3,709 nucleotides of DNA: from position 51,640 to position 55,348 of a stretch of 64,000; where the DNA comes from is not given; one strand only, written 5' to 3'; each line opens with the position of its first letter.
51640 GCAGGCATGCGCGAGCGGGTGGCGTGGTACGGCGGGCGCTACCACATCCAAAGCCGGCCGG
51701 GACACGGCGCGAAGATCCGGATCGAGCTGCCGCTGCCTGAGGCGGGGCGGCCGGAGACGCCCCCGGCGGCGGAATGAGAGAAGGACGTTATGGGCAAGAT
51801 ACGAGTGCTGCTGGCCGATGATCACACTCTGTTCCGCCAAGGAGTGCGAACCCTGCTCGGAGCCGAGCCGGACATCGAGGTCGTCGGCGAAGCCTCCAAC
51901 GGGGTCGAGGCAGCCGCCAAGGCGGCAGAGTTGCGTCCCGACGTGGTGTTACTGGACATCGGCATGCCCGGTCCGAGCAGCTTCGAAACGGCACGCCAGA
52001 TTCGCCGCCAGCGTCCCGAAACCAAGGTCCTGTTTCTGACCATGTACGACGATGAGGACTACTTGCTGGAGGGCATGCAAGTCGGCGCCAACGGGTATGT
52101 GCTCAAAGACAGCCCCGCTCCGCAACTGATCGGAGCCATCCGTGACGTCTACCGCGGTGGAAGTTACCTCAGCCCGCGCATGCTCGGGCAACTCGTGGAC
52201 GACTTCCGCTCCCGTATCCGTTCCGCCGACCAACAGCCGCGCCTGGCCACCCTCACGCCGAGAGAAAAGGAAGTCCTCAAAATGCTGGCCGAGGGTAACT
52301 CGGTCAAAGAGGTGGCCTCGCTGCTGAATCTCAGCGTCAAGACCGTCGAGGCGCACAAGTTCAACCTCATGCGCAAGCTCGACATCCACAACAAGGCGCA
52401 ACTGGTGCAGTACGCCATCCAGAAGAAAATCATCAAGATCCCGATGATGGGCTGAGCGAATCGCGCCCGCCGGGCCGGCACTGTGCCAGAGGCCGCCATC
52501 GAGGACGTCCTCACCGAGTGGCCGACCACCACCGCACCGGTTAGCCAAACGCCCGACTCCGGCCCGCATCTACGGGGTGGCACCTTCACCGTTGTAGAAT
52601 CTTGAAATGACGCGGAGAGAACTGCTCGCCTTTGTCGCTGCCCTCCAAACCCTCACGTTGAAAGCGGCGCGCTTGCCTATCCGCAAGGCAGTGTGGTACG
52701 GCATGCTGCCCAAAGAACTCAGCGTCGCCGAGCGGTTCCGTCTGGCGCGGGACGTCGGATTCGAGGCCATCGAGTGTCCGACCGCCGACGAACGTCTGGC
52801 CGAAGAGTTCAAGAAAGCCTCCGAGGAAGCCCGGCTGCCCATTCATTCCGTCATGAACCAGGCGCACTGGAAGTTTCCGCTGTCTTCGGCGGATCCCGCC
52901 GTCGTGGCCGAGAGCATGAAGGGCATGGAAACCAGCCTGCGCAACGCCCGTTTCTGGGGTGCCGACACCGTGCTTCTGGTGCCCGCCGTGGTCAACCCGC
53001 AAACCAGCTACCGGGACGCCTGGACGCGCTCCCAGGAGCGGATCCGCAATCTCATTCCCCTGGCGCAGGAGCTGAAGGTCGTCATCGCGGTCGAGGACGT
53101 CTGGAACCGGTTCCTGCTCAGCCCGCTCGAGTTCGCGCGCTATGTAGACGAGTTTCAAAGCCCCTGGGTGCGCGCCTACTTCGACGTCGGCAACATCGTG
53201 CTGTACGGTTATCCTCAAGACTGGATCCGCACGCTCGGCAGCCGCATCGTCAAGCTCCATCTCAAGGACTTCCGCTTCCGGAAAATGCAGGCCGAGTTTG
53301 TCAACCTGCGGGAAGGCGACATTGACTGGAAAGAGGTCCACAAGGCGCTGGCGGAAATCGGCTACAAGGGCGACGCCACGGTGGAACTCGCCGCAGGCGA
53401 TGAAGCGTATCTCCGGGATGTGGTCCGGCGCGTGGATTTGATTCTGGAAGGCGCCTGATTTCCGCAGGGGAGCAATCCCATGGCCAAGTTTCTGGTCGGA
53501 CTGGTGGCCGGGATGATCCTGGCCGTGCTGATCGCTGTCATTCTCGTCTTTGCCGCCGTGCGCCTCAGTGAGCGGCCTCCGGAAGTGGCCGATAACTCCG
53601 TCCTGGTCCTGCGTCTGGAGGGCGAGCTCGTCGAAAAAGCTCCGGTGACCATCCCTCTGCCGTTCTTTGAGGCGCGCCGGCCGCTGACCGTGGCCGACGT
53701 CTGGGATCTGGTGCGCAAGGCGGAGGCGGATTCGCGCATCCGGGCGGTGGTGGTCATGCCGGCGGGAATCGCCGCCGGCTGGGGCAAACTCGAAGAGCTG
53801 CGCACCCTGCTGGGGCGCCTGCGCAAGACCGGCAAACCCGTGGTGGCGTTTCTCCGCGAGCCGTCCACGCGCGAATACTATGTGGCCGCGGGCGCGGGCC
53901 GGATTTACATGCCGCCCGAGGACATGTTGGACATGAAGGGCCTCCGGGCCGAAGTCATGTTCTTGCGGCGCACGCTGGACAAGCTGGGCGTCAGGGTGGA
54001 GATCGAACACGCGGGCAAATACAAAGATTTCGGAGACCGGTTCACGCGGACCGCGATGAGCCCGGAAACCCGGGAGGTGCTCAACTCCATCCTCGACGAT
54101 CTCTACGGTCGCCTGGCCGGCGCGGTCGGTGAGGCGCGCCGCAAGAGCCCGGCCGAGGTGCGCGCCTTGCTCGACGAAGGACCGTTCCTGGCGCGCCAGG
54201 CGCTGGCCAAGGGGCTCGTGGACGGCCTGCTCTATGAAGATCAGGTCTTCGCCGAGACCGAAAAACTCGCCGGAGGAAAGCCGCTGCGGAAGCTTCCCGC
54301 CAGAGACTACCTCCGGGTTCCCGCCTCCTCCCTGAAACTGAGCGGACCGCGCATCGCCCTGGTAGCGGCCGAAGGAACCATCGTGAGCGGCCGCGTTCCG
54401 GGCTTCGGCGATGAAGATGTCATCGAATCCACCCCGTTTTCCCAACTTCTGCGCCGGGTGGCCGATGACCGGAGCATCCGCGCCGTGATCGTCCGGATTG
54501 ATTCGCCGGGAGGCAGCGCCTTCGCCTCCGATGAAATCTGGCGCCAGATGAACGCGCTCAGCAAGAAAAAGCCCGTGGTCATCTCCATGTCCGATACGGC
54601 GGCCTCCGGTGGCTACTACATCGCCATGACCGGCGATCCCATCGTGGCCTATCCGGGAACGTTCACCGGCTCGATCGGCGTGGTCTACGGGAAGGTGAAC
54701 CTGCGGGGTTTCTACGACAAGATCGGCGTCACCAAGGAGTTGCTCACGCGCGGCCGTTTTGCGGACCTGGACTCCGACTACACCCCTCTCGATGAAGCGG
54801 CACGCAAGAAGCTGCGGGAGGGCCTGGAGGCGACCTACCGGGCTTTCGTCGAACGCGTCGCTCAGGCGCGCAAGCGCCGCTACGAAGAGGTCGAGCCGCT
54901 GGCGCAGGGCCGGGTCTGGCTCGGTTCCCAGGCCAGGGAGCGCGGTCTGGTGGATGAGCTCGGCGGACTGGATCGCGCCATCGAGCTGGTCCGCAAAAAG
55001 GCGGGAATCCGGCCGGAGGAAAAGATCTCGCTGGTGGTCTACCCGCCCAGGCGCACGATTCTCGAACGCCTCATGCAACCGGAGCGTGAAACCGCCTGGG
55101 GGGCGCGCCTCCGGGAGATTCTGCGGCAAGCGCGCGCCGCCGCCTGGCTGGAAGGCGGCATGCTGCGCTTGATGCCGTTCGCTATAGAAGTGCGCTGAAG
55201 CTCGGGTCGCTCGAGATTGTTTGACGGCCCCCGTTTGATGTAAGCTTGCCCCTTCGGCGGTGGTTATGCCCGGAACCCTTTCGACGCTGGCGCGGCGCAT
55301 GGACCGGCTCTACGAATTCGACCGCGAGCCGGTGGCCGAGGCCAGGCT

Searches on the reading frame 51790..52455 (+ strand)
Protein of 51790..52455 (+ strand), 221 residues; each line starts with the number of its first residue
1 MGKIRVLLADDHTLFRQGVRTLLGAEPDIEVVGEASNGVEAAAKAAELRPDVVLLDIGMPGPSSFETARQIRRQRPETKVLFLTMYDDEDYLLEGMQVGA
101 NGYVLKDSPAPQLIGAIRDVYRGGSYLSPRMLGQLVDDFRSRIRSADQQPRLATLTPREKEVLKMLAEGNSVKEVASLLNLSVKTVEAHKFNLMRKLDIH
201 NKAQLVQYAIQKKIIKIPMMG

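Call 48: search_protein_families(library=pfam, proteins=[window:51790-52455:+], max_evalue=0.00001)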
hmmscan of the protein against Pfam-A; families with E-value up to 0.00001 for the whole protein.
window:51790-52455:+ (221 aa): 3 families
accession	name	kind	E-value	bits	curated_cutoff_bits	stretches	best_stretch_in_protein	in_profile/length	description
PF00072.30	Response_reg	-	9e-27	93.9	30.2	1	6-117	1-110/111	Response regulator receiver domain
PF00196.25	GerE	-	3.9e-21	74.9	23.5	1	154-209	2-57/57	Bacterial regulatory proteins, luxR family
PF08281.18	Sigma70_r4_2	-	1.2e-07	31.7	25.7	1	152-197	8-54/54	Sigma-70, region 4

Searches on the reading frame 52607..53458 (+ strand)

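Call 48: search_protein_families(library=pfam, proteins=[window:52607-53458:+], max_evalue=0.00001)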
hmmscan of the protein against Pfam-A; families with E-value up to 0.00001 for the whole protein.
window:52607-53458:+ (283 aa): 1 family
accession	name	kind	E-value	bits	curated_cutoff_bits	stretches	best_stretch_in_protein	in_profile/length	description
PF01261.30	AP_endonuc_2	-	3.9e-38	132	31.1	1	44-263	1-231/249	Xylose isomerase-like TIM barrel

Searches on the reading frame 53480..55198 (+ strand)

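Call 48: search_protein_families(library=pfam, proteins=[window:53480-55198:+], max_evalue=0.00001)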
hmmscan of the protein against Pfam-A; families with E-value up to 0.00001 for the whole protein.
window:53480-55198:+ (572 aa): 2 families
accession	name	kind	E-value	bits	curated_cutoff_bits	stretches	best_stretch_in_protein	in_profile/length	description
PF01343.23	Peptidase_S49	-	1.1e-74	250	24.9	2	359-510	2-153/154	Peptidase family S49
PF25145.1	NfeD1b_N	-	1.9e-06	28.1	40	0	328-405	26-101/189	NfeD1b, N-terminal domain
